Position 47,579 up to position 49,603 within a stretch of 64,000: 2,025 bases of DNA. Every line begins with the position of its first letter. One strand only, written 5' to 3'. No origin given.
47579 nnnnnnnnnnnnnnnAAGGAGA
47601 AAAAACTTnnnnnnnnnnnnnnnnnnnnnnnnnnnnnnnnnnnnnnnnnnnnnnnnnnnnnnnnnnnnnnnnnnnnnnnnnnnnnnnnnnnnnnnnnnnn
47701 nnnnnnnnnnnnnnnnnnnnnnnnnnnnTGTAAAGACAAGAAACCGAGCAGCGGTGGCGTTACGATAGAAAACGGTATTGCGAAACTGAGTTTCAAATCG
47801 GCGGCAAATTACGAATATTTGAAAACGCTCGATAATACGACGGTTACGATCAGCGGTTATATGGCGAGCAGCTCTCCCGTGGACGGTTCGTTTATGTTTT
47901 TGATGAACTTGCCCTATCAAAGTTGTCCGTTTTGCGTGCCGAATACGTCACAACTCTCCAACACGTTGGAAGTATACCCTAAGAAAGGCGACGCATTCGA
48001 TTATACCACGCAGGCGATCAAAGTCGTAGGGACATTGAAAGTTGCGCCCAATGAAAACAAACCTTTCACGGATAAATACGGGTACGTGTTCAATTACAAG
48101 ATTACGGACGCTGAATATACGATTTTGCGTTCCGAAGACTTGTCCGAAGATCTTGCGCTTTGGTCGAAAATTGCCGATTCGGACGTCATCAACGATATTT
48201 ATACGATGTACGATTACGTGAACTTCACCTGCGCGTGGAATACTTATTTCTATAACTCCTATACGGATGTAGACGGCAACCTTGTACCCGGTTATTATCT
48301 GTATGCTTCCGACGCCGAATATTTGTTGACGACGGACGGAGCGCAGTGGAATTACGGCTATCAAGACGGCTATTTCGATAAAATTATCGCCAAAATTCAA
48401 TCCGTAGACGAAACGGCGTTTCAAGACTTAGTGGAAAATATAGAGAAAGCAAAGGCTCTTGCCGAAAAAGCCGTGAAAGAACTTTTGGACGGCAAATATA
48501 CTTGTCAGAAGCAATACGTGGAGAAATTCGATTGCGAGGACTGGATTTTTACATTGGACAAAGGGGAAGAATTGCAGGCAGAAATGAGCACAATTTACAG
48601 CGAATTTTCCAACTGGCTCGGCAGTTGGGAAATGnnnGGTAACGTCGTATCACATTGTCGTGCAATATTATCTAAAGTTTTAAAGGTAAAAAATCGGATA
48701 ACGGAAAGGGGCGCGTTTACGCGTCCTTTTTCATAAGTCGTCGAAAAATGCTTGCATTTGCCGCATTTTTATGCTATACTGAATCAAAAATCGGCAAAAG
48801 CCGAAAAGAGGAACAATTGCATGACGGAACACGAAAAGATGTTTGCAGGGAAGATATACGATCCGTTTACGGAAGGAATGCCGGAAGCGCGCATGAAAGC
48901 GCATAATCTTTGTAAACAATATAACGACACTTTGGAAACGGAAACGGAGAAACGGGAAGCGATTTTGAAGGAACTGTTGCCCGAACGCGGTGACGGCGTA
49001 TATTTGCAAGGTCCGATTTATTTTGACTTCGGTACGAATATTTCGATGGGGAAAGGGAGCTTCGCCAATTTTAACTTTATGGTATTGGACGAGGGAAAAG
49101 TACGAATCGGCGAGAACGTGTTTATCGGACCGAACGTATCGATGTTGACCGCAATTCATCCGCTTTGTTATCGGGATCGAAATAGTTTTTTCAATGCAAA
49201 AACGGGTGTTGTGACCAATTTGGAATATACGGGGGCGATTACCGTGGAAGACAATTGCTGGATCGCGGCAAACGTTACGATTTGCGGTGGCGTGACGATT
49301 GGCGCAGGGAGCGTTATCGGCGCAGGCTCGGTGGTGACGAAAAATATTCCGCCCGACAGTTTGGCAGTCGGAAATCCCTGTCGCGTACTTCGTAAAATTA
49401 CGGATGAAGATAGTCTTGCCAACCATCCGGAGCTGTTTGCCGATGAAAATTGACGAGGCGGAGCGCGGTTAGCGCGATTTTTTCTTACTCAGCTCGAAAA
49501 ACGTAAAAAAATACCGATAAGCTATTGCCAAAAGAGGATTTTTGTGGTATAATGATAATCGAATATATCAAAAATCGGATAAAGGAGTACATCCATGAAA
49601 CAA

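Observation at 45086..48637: Triple Cys-triad membrane protein + MacB/FtsX-type ABC transporter with His/acidic loop + CxxC lipoprotein: possible metal- or thiol-handling module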

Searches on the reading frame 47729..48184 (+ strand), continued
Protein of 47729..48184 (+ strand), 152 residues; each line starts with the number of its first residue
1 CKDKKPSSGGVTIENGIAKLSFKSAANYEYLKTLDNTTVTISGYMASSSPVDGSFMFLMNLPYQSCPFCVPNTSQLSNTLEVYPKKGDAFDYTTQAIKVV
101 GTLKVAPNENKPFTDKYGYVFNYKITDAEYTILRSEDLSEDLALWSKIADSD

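Call 94: search_solved_structures(query=A9, max_evalue=10, show_alignments=2)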
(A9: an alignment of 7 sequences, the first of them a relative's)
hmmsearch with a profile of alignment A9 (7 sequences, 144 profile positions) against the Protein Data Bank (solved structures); distinct sequences matched with E-value up to 10: 1.
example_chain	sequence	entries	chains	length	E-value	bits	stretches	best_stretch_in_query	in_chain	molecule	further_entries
6y1y_A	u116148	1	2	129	0.91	12.6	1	10-50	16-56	CheA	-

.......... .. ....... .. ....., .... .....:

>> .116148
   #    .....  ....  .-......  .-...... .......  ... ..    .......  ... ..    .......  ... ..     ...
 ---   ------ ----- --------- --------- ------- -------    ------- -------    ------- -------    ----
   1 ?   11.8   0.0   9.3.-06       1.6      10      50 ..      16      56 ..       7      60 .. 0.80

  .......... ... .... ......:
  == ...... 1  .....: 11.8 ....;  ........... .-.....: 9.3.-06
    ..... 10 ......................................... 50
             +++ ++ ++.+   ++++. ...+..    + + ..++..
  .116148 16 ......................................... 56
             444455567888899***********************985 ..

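Call 98: search_protein_families(library=ncbifam, proteins=[L083:4824-5297:+, L083:5310-5993:+, L083:5993-7303:+, L083:3002-4753:+, L086:7192-7713:+], max_evalue=0.001)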
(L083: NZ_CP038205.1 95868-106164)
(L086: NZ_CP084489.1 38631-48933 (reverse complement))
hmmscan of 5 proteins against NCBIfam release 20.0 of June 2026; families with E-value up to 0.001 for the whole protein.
L083:4824-5297:+ (158 aa): 0 families

L083:5310-5993:+ (228 aa): 190 families (the best 25 are shown)
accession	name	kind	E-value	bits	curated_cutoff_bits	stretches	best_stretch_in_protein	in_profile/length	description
TIGR02211.1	LolD_lipo_ex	equivalog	5.9e-51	173.1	307.75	1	23-218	23-219/221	lipoprotein-releasing ABC transporter ATP-binding protein LolD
NF008639.0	PRK11629.1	equivalog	1.8e-47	161.7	360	1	20-220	25-226/234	lipoprotein-releasing ABC transporter ATP-binding protein LolD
NF007879.0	PRK10584.1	equivalog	2e-46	158.6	336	1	26-220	31-226/228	putative ABC transporter ATP-binding protein YbbA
TIGR02673.1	FtsE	equivalog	4e-43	147.6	264.85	1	21-212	18-208/214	cell division ATP-binding protein FtsE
TIGR03608.1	L_ocin_972_ABC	subfamily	2.9e-42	144.5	254.85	1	21-211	14-204/206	putative bacteriocin export ABC transporter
NF007826.0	PRK10535.1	equivalog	2.5e-40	138.4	966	1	20-225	23-228/648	macrolide ABC transporter ATP-binding protein/permease MacB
TIGR02982.1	heterocyst_DevA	subfamily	9.1e-40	136.6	295.8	1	21-218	21-219/220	ABC exporter ATP-binding subunit, DevA family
TIGR02315.1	ABC_phnC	equivalog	3.2e-38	131.5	266.1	1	24-220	21-226/243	phosphonate ABC transporter ATP-binding protein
TIGR02857.1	CydD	equivalog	3.3e-37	128.6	435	1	4-212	322-528/529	thiol reductant ABC exporter subunit CydD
TIGR03375.1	type_I_sec_LssB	subfamily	1.6e-36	125.8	693.1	1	5-222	467-683/696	type I secretion system permease/ATPase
NF040933.2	ABC_arch_GlcV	equivalog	1.9e-36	125.7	450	1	25-213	26-214/357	glucose ABC transporter ATP-binding protein GlcV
TIGR03265.1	PhnT2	equivalog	3.3e-35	122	457.7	1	25-214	24-208/353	putative 2-aminoethylphosphonate ABC transporter ATP-binding protein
NF007027.0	PRK09493.1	equivalog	4.4e-35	121.2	379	1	20-222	16-218/240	glutamine ABC transporter ATP-binding protein GlnQ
NF038007.1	ABC_ATP_DarD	equivalog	5.4e-34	117.6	375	1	25-217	25-217/218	darobactin export ABC transporter ATP-binding protein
TIGR00968.1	3a0106s01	subfamily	5.6e-34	117.7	342.75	1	25-217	20-208/237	sulfate ABC transporter ATP-binding protein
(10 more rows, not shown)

L083:5993-7303:+ (437 aa): 2 families
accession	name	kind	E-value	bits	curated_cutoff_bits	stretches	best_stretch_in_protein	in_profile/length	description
TIGR03434.1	ADOP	subfamily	2.5e-06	25.9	622.3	1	310-436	680-801/803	ADOP family duplicated permease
NF038346.1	FtsX_actino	exception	0.00049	19.5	250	1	295-428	167-303/308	permease-like cell division protein FtsX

L083:3002-4753:+ (584 aa): 1 family
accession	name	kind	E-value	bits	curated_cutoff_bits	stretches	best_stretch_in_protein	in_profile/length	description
NF007810.0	PRK10518.1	equivalog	2.8e-45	155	540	2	269-437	227-406/482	alkaline phosphatase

L086:7192-7713:+ (174 aa): 0 families

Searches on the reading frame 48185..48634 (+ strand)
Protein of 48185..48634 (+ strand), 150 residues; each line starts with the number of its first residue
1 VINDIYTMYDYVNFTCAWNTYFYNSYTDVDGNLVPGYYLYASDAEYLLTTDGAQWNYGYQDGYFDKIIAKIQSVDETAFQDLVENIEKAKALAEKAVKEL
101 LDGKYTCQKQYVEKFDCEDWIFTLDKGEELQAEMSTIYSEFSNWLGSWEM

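Call 23: search_protein_families(library=pfam, proteins=[window:48185-48634:+], max_evalue=10)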
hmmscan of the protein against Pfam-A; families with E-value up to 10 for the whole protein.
seq(150 aa): 1 family
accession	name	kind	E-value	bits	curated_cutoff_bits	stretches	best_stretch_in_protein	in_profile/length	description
PF18291.6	HU-HIG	-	0.087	13.3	26.2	1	64-103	19-58/125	HU domain fused to wHTH, Ig, or Glycine-rich motif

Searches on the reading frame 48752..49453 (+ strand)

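Call 3: search_protein_families(library=pfam, proteins=[window:48752-49453:+], max_evalue=0.1)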
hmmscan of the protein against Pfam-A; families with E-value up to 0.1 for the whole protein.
window:48752-49453:+ (233 aa): 5 families
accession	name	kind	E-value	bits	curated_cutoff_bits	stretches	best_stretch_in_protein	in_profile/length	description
PF12464.13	Mac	-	8.9e-16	58.3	22.1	1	29-79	1-52/53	Maltose acetyltransferase hexapeptide capping motif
PF00132.30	Hexapep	-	1.4e-14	53.5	27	2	163-197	2-36/36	Bacterial transferase hexapeptide (six repeats)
PF14602.12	Hexapep_2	-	2.9e-10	40.1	27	1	163-197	2-34/34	Hexapeptide repeat of succinyl-transferase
PF25087.1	GMPPB_C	-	0.00059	19.9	39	0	111-132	5-26/110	GMPPB C-terminal domain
PF25084.1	LbH_EIF2B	-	0.0019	18.6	54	1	163-198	62-96/105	EIF2B subunit epsilon LbH domain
